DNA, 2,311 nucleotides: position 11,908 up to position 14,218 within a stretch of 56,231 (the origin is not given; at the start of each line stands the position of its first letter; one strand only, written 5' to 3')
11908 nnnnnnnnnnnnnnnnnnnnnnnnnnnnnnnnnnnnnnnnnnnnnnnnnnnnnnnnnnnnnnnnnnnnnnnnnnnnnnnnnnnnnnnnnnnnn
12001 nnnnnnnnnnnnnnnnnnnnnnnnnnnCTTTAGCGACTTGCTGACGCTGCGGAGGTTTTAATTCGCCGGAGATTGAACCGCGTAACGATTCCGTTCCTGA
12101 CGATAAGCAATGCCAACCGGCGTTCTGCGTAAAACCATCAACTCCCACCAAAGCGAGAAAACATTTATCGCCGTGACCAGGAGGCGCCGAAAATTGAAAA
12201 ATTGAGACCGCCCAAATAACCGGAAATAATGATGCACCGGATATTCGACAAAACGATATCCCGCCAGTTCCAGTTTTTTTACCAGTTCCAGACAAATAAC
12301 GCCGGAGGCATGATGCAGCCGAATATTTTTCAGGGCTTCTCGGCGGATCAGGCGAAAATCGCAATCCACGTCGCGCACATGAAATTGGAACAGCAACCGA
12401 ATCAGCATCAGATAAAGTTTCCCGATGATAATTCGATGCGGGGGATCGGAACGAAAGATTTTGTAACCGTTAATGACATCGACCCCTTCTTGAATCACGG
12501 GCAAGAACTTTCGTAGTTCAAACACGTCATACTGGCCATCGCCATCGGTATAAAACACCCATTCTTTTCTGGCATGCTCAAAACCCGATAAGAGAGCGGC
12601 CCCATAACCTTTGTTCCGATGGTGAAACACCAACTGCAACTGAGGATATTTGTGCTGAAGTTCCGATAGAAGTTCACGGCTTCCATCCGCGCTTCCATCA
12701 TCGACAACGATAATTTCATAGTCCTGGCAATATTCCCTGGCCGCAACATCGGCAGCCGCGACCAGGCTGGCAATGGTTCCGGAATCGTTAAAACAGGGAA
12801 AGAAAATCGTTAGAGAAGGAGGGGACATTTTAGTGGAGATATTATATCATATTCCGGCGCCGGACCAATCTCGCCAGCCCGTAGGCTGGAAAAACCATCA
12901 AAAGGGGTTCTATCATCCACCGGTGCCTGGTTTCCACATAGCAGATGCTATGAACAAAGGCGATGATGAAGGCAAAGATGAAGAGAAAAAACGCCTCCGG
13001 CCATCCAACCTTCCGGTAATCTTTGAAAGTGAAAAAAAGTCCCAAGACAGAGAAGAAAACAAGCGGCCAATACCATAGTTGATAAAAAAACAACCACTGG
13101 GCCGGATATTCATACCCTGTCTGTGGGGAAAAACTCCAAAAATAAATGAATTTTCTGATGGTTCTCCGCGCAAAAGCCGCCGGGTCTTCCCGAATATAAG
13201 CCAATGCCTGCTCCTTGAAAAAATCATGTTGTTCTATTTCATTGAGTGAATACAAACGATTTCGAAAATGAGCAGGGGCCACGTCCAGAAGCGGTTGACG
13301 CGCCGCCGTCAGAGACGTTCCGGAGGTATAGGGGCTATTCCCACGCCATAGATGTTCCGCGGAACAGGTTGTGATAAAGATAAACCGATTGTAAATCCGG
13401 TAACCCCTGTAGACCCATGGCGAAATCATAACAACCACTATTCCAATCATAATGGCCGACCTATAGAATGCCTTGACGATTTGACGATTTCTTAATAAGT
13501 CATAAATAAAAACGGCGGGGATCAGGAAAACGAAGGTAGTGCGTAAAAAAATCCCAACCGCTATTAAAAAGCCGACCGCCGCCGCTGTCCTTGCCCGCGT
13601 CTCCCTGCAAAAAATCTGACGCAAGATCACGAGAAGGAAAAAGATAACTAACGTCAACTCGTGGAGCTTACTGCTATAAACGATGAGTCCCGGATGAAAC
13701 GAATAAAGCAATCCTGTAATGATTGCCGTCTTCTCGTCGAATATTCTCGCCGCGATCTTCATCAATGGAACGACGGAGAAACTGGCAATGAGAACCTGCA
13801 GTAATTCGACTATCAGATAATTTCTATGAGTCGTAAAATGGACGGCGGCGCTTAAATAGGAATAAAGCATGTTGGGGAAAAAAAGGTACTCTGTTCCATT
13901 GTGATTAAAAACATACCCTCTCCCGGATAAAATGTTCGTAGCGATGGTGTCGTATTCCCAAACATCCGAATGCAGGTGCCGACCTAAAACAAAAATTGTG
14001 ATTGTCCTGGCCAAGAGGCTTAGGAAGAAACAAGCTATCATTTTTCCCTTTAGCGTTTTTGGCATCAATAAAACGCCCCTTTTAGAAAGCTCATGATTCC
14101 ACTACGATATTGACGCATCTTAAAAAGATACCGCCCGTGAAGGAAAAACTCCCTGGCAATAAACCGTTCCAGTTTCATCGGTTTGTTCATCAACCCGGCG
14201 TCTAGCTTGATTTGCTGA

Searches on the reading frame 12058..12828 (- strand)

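Call 7: search_protein_families(library=pfam, proteins=[window:12058-12828:-])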
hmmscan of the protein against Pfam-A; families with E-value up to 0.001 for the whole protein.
window:12058-12828:- (256 aa): 4 families
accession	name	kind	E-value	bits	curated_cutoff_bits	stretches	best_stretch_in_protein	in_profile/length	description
PF00535.33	Glycos_transf_2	-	3e-26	92.8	23.3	1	8-169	2-167/168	Glycosyl transferase family 2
PF13641.12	Glyco_tranf_2_3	-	3.9e-08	34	27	1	4-173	2-178/230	Glycosyltransferase like family 2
PF10111.15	Glyco_tranf_2_2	-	5e-05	23.4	27.3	1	32-113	25-107/276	Glycosyltransferase like family 2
PF13704.12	Glyco_tranf_2_4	-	0.00095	20.1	27.5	0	38-97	21-81/98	Glycosyl transferase family 2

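Call 56: search_protein_families(library=ncbifam, proteins=[window:12058-12828:-], max_evalue=0.000001)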
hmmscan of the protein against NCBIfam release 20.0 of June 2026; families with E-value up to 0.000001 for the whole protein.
window:12058-12828:- (256 aa): 12 families
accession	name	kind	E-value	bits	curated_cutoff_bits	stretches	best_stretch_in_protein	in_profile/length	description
NF007986.1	PRK10714.1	equivalog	1.6e-21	76.7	529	1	7-217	9-216/316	undecaprenyl-phosphate 4-deoxy-4-formamido-L-arabinose transferase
NF047588.1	GlcsyltransPgfSStrep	equivalog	2.4e-20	72.9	500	1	6-170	3-168/308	glycosyltransferase PgfS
TIGR03937.1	PgaC_IcaA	equivalog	1e-15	57.6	422.3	1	4-99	45-137/407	poly-beta-1,6-N-acetyl-D-glucosamine synthase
NF041391.1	DPhHxTase_Halo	equivalog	8.9e-13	47.7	375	1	14-202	5-185/213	dolichyl-phosphate hexose transferase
NF058614.1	PPMAGASynPpgS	equivalog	1.8e-12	47.2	370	1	8-207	4-203/226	polyprenyl-phospho-N-acetylgalactosaminyl synthase PpgS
NF047683.1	TeichurnBiosyTuaG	equivalog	1.3e-11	44.6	400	1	4-114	6-113/252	teichuronic acid biosynthesis protein TuaG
NF007482.0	PRK10073.1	equivalog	2.4e-11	43.2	423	1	4-102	6-100/334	glycosyltransferase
NF041875.1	EPS_EpsD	equivalog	1.5e-10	41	370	1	11-100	6-92/325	exopolysaccharide biosynthesis glycosyltransferase EpsD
TIGR04182.1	glyco_TIGR04182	equivalog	2.1e-10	40.5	325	1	6-203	2-193/293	S-layer glycoprotein N-glycosyltransferase AglJ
TIGR03965.1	mycofact_glyco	equivalog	1.5e-09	37.2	280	1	3-109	73-176/467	mycofactocin biosynthesis glycosyltransferase MftF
TIGR03111.1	glyc2_xrt_Gpos1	hypoth_equivalog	5.2e-07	28.8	363.95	1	4-104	49-148/439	TIGR03111 family XrtG-associated glycosyltransferase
NF050050.1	ProtGlycPglI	equivalog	8e-07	28.7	500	1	5-119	3-115/306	GalNAc(5)-diNAcBac-PP-undecaprenol beta-1,3-glucosyltransferase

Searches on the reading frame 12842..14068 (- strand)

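Call 7: search_protein_families(library=pfam, proteins=[window:12842-14068:-])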
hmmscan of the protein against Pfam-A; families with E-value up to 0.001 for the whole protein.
window:12842-14068:- (408 aa): 2 families
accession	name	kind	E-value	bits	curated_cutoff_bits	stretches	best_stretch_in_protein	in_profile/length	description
PF13231.12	PMT_2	-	1.7e-09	38.5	26.1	1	69-220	6-159/160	Dolichyl-phosphate-mannose-protein mannosyltransferase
PF03901.23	Glyco_transf_22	-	0.00022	21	23.8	1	61-231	57-234/414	Alg9-like mannosyltransferase family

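Call 56: search_protein_families(library=ncbifam, proteins=[window:12842-14068:-], max_evalue=0.000001)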
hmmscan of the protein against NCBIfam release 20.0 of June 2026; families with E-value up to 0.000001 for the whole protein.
window:12842-14068:- (408 aa): 1 family
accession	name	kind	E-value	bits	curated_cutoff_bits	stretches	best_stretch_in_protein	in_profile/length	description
NF047440.1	LA3751_2_3_fam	subfamily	7e-08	31.7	200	1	52-218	69-236/460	LA_3751/LA_3752 family putative glycosyltransferase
